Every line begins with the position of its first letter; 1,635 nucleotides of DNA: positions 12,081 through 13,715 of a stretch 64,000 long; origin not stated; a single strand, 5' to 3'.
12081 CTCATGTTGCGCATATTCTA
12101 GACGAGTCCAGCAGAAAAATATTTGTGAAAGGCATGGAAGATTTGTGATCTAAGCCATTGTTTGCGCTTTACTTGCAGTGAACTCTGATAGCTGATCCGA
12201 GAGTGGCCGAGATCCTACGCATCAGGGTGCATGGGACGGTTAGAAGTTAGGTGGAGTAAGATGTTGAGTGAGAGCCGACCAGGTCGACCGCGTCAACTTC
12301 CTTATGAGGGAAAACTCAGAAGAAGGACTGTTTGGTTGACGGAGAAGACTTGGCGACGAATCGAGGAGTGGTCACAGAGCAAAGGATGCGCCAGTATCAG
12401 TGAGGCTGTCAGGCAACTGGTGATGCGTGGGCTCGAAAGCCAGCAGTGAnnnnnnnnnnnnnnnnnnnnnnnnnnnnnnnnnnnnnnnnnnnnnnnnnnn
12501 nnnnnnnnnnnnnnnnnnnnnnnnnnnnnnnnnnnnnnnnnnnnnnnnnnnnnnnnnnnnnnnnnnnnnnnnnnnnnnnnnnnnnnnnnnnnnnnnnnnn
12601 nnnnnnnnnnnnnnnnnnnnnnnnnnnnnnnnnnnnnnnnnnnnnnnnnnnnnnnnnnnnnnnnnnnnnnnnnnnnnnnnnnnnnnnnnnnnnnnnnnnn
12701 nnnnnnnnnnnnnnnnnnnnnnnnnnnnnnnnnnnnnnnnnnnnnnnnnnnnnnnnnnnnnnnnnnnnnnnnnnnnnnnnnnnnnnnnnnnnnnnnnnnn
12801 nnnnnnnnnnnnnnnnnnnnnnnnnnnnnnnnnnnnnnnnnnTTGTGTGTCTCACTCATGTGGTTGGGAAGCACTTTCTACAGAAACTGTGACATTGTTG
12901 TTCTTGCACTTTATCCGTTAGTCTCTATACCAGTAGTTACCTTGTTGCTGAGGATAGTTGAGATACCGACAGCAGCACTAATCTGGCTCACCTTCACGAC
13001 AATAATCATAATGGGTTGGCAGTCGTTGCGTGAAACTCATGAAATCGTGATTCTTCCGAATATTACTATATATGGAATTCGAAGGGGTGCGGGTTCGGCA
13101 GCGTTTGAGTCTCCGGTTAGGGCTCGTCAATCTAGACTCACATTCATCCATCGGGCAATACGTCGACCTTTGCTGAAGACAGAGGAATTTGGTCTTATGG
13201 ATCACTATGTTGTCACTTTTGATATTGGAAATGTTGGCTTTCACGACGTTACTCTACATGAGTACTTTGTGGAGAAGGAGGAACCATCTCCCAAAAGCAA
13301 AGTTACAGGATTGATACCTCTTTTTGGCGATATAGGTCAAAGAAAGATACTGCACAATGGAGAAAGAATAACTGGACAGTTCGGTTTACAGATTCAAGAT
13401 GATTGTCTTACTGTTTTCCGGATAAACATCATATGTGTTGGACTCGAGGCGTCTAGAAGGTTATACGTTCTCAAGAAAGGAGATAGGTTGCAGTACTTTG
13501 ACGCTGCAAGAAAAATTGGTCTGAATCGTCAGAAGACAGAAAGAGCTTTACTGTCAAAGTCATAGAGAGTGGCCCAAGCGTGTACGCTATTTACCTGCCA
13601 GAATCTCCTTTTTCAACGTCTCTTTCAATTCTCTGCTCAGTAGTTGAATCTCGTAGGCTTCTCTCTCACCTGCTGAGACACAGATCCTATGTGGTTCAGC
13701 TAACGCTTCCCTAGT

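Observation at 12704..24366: Integrated ~11.7 kb element at the tRNA-Gly 3' end with integrase, SF3-like NTPase, RHH proteins, HNH nuclease and Zn-ribbon membrane proteins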

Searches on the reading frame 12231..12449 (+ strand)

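Call 10: search_protein_families(library=pfam, max_evalue=0.1, proteins=[window:12231-12449:+])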
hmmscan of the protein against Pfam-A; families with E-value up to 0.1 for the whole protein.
window:12231-12449:+ (72 aa): 1 family
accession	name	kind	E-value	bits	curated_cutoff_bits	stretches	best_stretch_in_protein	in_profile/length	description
PF01402.27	RHH_1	-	0.088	13.2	20.5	0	36-69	6-38/39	Ribbon-helix-helix protein, copG family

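Call 64: search_protein_families(library=phrogs, max_evalue=0.01, proteins=[window:12231-12449:+])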
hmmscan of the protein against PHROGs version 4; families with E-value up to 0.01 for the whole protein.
window:12231-12449:+ (72 aa): 2 families
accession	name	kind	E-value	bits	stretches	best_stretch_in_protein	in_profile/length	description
phrog_24852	-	unknown function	0.0018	19.4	1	34-71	11-47/74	-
phrog_4738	-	transcription regulation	0.0091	16.7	0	34-70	19-55/59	transcriptional repressor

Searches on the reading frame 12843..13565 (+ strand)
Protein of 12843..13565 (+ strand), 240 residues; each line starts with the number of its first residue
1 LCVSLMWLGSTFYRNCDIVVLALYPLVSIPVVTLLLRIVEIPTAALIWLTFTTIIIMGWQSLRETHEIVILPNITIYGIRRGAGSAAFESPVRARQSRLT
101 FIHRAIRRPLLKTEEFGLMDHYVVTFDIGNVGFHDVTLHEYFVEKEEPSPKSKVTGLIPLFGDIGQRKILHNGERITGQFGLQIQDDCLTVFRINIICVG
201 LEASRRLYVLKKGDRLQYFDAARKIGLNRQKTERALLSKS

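Call 10: search_protein_families(library=pfam, max_evalue=0.1, proteins=[window:12843-13565:+])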
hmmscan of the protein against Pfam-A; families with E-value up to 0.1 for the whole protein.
window:12843-13565:+ (240 aa): 0 families

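Call 12: search_protein_families(library=phrogs, max_evalue=0.01, proteins=[window:12843-13565:+])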
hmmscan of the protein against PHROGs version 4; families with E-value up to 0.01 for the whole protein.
window:12843-13565:+ (240 aa): 0 families

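Call 32: search_protein_families(library=ncbifam, max_evalue=0.01, proteins=[window:12843-13565:+])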
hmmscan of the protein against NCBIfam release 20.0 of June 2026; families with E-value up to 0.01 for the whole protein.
window:12843-13565:+ (240 aa): 0 families

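Call 65: search_protein_families(library=padloc, max_evalue=0.01, proteins=[window:12843-13565:+])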
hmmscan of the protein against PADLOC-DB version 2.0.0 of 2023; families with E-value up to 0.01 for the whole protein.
window:12843-13565:+ (240 aa): 0 families
